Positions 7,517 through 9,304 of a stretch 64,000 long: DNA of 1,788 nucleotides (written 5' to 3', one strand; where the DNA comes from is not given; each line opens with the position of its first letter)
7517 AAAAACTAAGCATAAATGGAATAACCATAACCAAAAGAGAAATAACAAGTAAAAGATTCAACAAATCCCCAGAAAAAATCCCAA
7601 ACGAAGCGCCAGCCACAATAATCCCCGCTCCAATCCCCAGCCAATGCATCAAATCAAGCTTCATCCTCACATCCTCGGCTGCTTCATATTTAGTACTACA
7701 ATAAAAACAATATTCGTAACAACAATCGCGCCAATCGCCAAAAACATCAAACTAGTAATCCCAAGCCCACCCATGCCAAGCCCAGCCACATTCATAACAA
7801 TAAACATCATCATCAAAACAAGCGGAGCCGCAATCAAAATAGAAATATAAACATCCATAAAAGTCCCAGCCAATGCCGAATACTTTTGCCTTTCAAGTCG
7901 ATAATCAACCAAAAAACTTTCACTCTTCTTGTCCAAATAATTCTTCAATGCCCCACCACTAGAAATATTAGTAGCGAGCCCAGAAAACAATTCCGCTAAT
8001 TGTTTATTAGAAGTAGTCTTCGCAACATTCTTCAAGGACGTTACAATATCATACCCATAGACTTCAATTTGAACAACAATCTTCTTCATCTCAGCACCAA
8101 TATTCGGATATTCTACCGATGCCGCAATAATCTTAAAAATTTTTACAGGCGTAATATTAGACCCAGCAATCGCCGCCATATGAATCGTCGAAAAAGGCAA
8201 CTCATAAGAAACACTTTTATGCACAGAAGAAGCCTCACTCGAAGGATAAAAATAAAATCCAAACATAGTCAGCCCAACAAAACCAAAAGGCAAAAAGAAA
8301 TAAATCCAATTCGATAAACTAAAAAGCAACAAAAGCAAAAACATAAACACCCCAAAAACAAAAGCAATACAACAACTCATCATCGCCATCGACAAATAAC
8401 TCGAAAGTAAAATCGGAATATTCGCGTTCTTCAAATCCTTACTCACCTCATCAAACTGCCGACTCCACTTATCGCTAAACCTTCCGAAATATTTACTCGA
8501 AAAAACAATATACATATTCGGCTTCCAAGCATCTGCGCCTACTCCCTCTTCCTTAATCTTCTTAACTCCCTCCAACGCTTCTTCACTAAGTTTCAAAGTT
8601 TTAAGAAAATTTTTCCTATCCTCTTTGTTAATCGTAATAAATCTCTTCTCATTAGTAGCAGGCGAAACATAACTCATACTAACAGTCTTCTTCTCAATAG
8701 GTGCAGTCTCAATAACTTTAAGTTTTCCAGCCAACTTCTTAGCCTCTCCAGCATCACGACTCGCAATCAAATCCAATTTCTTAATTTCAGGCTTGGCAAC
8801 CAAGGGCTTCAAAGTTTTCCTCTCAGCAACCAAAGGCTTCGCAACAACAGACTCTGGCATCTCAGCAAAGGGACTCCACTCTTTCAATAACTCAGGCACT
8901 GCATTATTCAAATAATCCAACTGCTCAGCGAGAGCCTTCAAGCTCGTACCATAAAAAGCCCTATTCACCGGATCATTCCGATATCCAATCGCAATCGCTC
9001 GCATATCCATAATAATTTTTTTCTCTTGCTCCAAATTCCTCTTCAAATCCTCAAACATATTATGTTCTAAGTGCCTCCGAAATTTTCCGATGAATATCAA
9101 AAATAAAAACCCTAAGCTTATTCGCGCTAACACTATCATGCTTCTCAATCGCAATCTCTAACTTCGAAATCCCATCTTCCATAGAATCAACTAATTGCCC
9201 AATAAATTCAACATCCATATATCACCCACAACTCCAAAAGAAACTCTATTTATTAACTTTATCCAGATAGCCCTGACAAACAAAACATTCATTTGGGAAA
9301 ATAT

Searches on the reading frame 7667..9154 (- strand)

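Call 90: search_protein_families(library=pfam, proteins=[window:7667-9154:-], max_evalue=0.00001)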
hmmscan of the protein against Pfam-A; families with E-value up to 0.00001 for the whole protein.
window:7667-9154:- (495 aa): 1 family
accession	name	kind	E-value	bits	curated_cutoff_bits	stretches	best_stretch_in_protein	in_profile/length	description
PF00482.28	T2SSF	-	2.6e-13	50.5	25.2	1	325-450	4-124/125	Type II secretion system (T2SS), protein F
